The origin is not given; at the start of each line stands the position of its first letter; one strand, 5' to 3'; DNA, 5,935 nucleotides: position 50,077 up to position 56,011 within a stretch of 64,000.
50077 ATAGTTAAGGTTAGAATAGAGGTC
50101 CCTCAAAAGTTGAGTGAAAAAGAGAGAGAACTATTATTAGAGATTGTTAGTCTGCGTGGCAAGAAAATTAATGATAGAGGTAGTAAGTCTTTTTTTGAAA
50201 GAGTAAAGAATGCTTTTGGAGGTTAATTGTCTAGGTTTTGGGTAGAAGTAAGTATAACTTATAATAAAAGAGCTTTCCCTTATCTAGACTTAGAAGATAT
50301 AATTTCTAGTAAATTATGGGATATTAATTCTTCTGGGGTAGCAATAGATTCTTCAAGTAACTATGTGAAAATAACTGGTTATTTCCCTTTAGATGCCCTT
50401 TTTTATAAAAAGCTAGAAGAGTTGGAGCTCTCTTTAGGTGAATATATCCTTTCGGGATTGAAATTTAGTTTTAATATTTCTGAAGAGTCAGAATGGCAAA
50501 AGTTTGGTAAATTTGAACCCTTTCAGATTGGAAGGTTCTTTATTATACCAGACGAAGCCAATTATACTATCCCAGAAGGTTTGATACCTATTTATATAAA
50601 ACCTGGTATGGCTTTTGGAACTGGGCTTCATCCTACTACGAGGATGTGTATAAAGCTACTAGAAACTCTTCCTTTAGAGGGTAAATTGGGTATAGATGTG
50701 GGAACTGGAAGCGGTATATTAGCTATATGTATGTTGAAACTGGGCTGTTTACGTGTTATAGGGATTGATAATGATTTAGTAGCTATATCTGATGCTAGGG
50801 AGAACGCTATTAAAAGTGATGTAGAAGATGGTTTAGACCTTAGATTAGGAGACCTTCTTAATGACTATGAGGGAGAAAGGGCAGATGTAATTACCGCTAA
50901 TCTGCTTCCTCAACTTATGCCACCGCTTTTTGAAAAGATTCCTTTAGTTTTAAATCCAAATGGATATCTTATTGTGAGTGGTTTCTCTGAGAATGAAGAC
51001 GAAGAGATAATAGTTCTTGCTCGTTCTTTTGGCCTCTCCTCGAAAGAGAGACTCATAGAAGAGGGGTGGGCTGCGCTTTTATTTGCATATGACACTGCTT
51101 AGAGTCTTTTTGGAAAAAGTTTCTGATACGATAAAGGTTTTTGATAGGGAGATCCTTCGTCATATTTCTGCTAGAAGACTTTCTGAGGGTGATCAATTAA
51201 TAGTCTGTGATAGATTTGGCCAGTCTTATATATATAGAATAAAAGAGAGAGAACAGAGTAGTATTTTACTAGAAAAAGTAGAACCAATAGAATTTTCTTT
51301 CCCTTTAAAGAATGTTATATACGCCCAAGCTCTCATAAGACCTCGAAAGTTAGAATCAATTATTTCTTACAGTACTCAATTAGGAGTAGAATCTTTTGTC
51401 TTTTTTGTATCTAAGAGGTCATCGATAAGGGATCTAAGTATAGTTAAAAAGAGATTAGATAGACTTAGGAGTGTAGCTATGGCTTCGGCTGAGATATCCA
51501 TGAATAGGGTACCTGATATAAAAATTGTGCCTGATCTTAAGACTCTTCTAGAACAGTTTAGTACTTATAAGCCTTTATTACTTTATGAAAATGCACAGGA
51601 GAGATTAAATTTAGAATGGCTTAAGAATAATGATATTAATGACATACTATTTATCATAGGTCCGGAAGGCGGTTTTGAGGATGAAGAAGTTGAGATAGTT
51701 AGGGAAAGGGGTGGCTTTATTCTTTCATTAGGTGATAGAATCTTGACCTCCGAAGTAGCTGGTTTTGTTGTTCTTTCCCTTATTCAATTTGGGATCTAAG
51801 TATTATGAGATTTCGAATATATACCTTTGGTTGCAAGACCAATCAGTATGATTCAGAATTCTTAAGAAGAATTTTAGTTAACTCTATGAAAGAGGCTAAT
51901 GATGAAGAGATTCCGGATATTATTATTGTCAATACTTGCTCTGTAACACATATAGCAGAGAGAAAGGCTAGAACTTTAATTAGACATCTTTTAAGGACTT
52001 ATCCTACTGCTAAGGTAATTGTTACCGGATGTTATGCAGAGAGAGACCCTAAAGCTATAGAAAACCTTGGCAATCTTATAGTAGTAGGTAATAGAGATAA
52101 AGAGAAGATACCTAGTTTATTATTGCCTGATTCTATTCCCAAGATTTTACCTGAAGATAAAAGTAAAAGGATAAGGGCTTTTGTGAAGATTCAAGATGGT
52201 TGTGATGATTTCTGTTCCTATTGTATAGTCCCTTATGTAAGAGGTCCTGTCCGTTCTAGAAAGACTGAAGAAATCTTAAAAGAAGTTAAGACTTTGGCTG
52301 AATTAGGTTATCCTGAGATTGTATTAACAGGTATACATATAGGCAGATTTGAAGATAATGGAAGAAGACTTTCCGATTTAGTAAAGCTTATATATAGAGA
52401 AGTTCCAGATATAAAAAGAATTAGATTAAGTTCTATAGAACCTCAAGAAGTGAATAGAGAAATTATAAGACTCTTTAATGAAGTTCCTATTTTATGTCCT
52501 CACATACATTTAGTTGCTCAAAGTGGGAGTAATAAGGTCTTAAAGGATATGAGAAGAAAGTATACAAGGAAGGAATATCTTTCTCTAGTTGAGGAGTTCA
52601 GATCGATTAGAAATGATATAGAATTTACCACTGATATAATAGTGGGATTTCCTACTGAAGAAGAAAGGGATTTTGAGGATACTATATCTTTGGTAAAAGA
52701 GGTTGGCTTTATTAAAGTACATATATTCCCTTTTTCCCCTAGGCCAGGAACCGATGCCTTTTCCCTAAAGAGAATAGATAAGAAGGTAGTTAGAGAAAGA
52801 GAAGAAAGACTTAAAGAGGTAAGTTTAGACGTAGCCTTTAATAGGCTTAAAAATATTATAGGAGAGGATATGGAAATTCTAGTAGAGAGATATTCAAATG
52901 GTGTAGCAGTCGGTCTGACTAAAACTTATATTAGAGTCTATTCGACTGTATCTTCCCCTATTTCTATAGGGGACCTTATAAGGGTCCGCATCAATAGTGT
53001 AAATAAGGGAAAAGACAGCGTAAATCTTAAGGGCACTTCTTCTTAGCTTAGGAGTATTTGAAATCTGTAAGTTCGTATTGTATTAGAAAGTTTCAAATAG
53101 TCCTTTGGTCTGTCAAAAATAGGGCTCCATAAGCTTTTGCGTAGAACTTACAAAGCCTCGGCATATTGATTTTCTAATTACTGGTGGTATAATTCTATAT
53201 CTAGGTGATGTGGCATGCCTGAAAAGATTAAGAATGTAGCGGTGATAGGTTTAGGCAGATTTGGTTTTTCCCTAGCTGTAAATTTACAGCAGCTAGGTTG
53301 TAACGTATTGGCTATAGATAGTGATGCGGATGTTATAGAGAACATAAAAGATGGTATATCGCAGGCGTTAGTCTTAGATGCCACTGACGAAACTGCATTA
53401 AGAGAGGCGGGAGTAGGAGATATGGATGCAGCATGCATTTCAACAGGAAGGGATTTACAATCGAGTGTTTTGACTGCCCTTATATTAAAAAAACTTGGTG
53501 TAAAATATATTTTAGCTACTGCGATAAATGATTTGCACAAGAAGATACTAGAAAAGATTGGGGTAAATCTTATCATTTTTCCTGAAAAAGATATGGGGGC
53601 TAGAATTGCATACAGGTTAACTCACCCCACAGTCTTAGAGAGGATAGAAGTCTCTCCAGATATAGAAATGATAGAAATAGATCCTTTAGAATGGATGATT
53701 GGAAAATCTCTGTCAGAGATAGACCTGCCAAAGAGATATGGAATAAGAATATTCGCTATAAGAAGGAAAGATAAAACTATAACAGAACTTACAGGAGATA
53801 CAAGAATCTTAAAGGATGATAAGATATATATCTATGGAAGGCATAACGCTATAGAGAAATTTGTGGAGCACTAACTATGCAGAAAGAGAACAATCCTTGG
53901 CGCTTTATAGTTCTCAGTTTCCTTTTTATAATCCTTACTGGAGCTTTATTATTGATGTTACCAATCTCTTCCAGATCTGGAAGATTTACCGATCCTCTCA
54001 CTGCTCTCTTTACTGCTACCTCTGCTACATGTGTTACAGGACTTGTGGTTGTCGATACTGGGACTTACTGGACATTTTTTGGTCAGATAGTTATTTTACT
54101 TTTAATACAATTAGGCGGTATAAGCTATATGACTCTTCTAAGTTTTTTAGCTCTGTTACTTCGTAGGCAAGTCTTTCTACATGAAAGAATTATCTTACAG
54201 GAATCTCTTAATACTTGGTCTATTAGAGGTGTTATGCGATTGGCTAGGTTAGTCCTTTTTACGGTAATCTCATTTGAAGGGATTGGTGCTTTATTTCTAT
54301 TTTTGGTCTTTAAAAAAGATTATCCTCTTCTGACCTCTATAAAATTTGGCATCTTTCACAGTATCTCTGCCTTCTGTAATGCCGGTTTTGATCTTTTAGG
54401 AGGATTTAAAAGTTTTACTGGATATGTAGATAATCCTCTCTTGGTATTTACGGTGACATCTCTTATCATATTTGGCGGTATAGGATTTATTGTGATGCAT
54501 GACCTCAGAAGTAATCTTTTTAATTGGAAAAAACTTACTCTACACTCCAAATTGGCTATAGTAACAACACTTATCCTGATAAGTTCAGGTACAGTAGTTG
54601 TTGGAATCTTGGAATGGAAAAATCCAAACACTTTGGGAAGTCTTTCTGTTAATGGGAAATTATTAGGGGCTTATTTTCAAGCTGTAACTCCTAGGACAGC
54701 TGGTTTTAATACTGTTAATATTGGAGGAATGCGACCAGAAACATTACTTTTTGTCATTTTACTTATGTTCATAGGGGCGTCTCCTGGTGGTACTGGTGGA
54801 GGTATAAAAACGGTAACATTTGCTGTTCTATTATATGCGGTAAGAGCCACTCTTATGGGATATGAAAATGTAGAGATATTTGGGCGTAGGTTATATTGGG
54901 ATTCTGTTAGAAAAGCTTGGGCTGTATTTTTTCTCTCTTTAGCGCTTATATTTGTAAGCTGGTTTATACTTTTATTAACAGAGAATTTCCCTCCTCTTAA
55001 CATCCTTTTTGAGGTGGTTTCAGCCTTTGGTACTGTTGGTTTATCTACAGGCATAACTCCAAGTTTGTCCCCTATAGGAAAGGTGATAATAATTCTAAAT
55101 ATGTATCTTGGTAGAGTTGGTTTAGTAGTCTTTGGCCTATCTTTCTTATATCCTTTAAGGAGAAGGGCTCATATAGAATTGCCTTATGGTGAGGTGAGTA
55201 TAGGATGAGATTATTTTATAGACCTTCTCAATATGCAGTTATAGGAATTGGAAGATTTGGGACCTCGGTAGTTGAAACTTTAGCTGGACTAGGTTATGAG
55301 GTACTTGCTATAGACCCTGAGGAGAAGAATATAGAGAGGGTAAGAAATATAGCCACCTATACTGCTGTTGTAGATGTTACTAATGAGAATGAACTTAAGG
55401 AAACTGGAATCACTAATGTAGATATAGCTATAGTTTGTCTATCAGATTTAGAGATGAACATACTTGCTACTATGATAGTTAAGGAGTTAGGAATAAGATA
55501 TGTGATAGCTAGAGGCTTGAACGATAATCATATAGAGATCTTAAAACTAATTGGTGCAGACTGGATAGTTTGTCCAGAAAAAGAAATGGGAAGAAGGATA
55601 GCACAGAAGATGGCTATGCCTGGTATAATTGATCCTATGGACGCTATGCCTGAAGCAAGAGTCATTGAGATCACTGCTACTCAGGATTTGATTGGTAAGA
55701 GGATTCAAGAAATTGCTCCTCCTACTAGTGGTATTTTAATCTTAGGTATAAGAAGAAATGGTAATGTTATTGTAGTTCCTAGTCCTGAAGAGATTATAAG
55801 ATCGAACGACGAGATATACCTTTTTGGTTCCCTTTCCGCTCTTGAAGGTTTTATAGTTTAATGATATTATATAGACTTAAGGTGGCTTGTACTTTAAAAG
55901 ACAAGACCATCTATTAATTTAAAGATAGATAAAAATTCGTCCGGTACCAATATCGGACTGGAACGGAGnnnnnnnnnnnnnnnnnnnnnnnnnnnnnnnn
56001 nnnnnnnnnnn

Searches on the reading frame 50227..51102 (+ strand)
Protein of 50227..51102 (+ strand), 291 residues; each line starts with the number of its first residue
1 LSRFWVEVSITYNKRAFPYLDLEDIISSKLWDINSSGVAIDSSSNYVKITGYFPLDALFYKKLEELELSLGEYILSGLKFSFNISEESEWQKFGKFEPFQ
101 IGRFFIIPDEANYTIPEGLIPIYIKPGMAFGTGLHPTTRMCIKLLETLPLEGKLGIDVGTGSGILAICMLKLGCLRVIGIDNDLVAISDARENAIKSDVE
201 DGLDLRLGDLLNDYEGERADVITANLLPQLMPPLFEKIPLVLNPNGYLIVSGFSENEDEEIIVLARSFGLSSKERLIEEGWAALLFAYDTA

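Call 45: search_protein_families(library=pfam, proteins=[window:50227-51102:+], max_evalue=0.00001)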
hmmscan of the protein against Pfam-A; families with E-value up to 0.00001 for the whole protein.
window:50227-51102:+ (291 aa): 5 families
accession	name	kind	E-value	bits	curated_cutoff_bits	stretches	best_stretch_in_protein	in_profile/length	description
PF06325.19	PrmA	-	2.2e-49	169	22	1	42-285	51-292/296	Ribosomal protein L11 methyltransferase (PrmA)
PF13847.12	Methyltransf_31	-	3.6e-10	40.1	27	1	156-254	8-113/145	Methyltransferase domain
PF05175.20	MTS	-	1e-07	32.2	23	1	135-225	17-105/170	Methyltransferase small domain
PF08241.18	Methyltransf_11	-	7.7e-07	30.1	21.2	1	156-250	1-95/95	Methyltransferase domain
PF13649.12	Methyltransf_25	-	1.5e-06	29.2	27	1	157-246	3-97/97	Methyltransferase domain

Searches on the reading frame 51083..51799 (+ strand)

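Call 45: search_protein_families(library=pfam, proteins=[window:51083-51799:+], max_evalue=0.00001)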
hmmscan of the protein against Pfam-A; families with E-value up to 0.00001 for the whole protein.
window:51083-51799:+ (238 aa): 1 family
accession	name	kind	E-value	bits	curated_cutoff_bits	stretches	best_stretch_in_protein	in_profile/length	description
PF04452.19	Methyltrans_RNA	-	2.4e-33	115.5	23.9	1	75-235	5-165/165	RNA methyltransferase domain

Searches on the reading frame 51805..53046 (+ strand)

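Call 45: search_protein_families(library=pfam, proteins=[window:51805-53046:+], max_evalue=0.00001)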
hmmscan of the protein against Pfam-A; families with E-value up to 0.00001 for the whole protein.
window:51805-53046:+ (413 aa): 2 families
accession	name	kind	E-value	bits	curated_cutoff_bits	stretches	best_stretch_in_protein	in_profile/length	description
PF04055.27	Radical_SAM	-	2e-24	87.1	29.5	1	128-296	2-165/166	Radical SAM superfamily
PF00919.26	UPF0004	-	2.7e-22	79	27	1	2-90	1-91/98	Uncharacterized protein family UPF0004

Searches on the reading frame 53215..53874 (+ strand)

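Call 46: search_protein_families(library=pfam, proteins=[window:53215-53874:+], max_evalue=0.00001)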
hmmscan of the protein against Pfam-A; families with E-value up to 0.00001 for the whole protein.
window:53215-53874:+ (219 aa): 2 families
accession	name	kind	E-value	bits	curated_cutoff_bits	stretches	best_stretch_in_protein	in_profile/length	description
PF02254.24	TrkA_N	-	4.5e-26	91.9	23.8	1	8-123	1-116/116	TrkA-N domain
PF02080.26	TrkA_C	-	1.5e-15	57.3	27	1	152-217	3-67/71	TrkA-C domain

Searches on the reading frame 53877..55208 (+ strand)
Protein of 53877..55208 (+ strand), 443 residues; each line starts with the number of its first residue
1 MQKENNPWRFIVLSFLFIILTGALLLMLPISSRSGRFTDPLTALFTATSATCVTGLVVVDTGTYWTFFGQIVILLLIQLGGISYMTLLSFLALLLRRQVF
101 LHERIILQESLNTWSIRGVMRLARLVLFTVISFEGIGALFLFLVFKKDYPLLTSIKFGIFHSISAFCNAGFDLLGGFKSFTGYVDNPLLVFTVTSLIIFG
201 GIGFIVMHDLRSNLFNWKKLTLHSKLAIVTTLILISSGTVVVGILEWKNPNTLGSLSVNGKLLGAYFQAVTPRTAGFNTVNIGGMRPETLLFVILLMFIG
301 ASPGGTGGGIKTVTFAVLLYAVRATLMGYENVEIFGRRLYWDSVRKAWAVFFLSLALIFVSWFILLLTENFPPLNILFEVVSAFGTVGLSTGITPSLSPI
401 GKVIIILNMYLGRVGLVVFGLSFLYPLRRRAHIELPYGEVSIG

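Call 46: search_protein_families(library=pfam, proteins=[window:53877-55208:+], max_evalue=0.00001)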
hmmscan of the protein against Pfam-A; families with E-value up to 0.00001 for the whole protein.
window:53877-55208:+ (443 aa): 1 family
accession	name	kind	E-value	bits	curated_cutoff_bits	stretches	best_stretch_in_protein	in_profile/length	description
PF02386.22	TrkH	-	1.8e-57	195.4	27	1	16-417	44-484/502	Cation transport protein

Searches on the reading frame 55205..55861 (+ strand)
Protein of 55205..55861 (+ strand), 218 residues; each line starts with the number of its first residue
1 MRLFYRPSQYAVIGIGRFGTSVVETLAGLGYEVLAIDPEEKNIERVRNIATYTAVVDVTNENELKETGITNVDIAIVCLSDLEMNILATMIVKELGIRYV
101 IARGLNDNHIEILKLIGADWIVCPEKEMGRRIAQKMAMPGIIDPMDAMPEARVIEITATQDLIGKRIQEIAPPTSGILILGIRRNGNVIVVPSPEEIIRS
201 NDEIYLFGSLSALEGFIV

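Call 46: search_protein_families(library=pfam, proteins=[window:55205-55861:+], max_evalue=0.00001)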
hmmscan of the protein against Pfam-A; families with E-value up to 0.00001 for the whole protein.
window:55205-55861:+ (218 aa): 3 families
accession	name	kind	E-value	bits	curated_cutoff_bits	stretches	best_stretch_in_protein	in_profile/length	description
PF02254.24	TrkA_N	-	5.8e-25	88.3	23.8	1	10-124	1-116/116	TrkA-N domain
PF02080.26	TrkA_C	-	1.3e-12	47.9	27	1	154-214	4-64/71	TrkA-C domain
PF00107.32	ADH_zinc_N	-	9.6e-06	26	31.8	0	87-134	5-52/129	Zinc-binding dehydrogenase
